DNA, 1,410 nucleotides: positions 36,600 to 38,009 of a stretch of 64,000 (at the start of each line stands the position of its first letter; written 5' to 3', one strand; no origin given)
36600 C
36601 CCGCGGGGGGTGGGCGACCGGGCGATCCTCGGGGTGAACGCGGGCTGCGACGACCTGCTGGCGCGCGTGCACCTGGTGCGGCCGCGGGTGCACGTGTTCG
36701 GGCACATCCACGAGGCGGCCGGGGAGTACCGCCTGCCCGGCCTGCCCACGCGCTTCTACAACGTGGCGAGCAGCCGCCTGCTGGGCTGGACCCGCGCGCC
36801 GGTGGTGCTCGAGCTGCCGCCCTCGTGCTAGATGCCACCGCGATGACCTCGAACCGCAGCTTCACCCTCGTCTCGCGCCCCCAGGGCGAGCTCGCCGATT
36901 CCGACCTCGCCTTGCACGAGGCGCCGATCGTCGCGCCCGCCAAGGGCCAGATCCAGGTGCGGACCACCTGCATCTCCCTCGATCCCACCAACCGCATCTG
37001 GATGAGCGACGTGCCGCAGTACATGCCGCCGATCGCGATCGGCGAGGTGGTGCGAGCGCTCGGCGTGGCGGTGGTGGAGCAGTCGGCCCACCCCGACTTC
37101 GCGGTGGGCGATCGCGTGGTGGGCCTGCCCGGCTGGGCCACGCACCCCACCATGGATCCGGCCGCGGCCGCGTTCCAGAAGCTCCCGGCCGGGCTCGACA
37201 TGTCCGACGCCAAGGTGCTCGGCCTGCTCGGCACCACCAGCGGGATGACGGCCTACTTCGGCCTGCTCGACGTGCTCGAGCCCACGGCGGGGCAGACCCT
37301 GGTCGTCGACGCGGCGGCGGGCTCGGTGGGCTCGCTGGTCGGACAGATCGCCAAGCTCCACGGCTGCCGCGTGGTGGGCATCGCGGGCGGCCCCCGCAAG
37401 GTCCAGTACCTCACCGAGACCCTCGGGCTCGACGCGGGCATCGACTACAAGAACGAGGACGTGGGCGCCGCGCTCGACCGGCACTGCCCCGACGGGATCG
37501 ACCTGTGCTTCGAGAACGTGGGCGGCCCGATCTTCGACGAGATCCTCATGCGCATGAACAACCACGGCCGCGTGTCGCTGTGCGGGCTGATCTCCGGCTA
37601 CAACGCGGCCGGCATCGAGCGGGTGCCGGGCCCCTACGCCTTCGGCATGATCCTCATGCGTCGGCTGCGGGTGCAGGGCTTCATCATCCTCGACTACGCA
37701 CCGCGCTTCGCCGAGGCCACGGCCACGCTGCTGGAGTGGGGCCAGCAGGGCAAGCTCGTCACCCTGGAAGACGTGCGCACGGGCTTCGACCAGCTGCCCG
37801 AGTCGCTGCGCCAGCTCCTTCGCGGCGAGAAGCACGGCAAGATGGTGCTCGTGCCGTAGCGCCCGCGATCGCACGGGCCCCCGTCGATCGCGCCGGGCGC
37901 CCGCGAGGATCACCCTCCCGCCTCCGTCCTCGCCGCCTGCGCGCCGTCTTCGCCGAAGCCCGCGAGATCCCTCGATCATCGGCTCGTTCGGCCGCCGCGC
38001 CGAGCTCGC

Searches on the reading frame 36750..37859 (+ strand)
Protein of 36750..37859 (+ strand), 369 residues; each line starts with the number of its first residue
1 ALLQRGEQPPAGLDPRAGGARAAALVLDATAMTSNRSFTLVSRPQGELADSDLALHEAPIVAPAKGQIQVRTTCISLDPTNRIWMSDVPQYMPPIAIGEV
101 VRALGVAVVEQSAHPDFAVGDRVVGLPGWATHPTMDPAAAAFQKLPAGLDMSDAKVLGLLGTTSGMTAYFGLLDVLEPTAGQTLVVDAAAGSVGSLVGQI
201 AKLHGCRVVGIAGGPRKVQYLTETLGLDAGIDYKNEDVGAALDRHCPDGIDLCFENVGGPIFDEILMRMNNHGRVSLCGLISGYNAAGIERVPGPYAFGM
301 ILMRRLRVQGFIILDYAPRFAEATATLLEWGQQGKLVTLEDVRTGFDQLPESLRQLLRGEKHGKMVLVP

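Call 12: search_protein_families(library=pfam, proteins=[window:36750-37859:+], max_evalue=0.01)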
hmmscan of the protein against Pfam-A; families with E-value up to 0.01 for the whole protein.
window:36750-37859:+ (369 aa): 3 families
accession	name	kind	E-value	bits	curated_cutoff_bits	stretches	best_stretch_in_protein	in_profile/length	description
PF16884.10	ADH_N_2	-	1.1e-29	103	31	1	36-138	1-103/108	N-terminal domain of oxidoreductase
PF00107.32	ADH_zinc_N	-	4.5e-20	72.4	31.8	1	193-325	2-125/129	Zinc-binding dehydrogenase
PF13602.12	ADH_zinc_N_2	-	7.7e-11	43.5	27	1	225-367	1-134/134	Zinc-binding dehydrogenase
